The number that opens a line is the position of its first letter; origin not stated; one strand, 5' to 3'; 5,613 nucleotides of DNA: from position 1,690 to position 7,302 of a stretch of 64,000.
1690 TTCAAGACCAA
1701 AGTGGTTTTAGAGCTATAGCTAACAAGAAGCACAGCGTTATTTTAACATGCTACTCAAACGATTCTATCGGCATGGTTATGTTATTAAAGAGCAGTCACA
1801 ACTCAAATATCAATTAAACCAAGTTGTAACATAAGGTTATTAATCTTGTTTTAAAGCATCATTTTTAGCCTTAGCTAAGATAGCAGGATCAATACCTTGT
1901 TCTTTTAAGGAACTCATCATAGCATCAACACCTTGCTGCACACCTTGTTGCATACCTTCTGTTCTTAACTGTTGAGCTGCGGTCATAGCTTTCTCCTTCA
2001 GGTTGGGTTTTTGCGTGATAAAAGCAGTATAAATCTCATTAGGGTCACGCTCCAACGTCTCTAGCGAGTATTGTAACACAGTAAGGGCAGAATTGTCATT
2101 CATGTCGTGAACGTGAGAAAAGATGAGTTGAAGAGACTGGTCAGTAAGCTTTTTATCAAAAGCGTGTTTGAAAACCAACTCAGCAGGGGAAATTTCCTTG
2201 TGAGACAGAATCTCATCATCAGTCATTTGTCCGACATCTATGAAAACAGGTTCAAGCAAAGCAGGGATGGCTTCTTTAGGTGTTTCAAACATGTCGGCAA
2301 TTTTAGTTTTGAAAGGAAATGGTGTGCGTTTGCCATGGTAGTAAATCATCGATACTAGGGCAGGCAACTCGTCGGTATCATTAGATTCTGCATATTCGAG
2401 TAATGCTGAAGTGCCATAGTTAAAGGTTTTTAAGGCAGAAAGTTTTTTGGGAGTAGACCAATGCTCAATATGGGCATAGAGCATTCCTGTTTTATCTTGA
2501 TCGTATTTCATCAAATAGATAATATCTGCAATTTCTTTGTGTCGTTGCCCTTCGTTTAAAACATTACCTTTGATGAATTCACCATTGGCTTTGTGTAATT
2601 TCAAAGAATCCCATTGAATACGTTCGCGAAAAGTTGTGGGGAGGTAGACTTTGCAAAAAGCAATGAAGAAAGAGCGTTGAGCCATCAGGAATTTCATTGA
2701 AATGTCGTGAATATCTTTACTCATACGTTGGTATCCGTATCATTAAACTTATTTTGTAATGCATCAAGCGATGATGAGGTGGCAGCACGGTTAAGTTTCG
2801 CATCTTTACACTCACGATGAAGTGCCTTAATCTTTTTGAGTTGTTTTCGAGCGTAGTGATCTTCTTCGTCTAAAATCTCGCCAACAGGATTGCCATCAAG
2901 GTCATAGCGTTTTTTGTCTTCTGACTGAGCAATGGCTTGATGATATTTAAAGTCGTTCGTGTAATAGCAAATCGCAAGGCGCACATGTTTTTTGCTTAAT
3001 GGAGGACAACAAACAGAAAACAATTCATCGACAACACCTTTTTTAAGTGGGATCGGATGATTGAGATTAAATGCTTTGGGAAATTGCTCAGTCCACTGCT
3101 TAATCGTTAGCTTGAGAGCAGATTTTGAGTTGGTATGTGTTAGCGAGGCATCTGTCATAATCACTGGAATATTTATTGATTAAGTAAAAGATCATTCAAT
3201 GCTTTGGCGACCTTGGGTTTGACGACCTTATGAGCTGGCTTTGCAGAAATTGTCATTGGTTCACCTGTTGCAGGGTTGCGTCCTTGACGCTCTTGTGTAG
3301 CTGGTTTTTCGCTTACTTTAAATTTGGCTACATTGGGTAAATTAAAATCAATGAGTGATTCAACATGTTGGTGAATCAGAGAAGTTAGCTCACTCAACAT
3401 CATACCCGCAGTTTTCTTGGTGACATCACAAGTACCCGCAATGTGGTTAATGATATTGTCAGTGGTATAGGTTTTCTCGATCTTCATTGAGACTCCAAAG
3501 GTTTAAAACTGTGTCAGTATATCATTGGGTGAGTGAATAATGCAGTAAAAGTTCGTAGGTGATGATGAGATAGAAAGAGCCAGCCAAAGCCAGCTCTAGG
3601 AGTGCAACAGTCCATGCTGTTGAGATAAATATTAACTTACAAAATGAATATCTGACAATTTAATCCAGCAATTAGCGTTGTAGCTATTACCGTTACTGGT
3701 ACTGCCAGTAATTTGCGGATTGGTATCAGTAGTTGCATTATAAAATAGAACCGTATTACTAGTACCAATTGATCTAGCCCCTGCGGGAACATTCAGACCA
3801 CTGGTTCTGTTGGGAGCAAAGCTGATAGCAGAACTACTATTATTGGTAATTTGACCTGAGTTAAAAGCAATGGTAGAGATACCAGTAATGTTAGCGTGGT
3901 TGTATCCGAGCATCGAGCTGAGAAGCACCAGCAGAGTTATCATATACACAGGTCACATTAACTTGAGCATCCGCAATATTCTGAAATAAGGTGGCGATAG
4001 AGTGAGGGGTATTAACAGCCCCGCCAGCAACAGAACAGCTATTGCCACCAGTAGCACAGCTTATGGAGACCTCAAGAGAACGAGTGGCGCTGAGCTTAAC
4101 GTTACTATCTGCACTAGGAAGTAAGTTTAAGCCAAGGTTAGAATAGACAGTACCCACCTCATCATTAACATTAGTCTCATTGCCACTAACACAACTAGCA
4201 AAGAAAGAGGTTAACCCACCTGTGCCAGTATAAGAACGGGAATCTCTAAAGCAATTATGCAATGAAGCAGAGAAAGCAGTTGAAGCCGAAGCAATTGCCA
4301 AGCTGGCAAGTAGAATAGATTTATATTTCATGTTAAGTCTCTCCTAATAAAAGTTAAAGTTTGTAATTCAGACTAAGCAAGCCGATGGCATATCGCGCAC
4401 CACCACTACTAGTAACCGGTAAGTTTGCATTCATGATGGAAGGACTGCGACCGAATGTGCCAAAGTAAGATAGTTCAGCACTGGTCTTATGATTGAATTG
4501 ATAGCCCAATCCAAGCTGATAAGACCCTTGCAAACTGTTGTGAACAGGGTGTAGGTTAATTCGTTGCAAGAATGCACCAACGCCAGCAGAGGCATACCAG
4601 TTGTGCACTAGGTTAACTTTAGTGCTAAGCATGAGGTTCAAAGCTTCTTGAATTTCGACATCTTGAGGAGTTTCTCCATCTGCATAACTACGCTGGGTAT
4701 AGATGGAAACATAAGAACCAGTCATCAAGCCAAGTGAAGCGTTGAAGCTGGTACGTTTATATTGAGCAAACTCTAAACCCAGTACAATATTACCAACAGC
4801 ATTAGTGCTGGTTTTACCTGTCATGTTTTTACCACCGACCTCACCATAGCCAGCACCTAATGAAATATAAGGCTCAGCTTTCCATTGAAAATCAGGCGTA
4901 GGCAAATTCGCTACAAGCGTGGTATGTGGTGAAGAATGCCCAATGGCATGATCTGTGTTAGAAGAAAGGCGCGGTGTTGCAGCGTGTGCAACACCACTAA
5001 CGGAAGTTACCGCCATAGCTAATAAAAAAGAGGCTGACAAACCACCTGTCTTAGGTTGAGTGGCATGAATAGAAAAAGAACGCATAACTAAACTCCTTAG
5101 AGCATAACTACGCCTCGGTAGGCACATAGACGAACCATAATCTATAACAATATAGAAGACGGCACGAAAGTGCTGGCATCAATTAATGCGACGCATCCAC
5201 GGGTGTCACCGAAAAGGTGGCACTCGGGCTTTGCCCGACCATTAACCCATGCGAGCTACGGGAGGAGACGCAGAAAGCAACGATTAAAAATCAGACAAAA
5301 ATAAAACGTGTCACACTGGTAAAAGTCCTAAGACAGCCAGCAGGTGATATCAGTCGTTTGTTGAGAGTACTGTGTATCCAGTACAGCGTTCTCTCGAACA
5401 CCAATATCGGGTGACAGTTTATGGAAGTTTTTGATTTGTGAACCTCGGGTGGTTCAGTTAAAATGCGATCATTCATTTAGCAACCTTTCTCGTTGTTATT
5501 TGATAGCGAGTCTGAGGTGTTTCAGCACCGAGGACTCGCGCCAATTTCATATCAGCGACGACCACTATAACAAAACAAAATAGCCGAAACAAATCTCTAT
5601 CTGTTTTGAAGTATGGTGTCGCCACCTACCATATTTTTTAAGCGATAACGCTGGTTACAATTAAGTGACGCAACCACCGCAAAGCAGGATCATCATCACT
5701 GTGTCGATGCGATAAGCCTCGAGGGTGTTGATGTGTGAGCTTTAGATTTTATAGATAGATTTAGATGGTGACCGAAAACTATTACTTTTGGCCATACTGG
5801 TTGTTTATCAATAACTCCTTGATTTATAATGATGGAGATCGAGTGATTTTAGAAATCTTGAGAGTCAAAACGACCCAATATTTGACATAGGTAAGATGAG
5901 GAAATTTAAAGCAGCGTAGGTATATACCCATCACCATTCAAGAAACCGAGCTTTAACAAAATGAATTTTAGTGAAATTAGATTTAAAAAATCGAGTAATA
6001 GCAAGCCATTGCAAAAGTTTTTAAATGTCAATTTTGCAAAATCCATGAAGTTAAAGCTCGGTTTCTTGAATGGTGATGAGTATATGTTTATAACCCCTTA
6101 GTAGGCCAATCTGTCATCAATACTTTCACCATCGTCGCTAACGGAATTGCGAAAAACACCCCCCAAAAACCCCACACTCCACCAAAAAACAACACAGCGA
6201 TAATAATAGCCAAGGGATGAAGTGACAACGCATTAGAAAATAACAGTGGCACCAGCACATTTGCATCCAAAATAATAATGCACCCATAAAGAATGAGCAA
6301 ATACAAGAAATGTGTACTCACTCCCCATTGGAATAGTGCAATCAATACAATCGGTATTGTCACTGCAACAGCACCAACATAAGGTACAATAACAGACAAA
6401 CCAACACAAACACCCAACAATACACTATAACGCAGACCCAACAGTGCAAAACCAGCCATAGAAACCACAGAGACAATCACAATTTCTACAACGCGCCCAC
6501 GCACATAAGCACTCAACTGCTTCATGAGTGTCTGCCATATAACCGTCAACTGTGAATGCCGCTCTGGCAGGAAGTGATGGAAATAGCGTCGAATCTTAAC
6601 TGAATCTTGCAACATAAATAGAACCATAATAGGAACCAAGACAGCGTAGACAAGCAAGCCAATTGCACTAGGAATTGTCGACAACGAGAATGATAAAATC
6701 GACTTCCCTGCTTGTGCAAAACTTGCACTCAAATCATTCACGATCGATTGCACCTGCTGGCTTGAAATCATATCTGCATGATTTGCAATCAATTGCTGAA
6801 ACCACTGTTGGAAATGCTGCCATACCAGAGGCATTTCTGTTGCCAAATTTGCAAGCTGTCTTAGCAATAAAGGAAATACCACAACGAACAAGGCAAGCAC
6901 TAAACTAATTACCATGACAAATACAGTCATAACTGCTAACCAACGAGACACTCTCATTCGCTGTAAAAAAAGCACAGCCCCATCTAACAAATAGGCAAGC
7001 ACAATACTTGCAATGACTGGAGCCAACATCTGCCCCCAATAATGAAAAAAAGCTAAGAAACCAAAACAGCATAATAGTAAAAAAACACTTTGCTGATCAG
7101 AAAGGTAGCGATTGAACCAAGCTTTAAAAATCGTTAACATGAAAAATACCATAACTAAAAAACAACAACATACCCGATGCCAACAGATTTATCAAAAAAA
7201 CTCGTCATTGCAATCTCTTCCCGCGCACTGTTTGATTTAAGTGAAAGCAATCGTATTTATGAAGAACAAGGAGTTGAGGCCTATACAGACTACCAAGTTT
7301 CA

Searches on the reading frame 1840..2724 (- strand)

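Call 77: search_protein_families(library=ncbifam, proteins=[window:1840-2724:-], max_evalue=1e-10)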
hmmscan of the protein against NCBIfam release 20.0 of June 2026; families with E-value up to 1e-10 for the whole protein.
window:1840-2724:- (294 aa): 2 families
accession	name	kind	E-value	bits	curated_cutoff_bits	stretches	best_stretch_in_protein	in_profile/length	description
NF007418.0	PRK09956.1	equivalog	6.7e-26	91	583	1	5-281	9-279/308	ISNCY family transposase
NF007361.0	PRK09857.1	equivalog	1.5e-24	87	583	1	4-271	8-268/292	recombination-promoting nuclease RpnA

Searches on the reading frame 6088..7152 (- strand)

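Call 77: search_protein_families(library=ncbifam, proteins=[window:6088-7152:-], max_evalue=1e-10)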
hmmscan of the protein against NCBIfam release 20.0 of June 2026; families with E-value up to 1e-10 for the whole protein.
window:6088-7152:- (354 aa): 3 families
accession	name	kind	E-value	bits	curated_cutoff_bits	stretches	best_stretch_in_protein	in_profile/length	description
TIGR02872.1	spore_ytvI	equivalog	9.3e-34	117.3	198.15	1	22-346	2-336/341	sporulation integral membrane protein YtvI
NF045801.1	efflux_ABUW_0982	equivalog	7e-27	94.4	675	1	24-346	10-340/392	chloramphenicol efflux transporter CxpE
NF008930.0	PRK12287.1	subfamily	1.4e-12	47.9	318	1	37-346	28-325/344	AI-2E family transporter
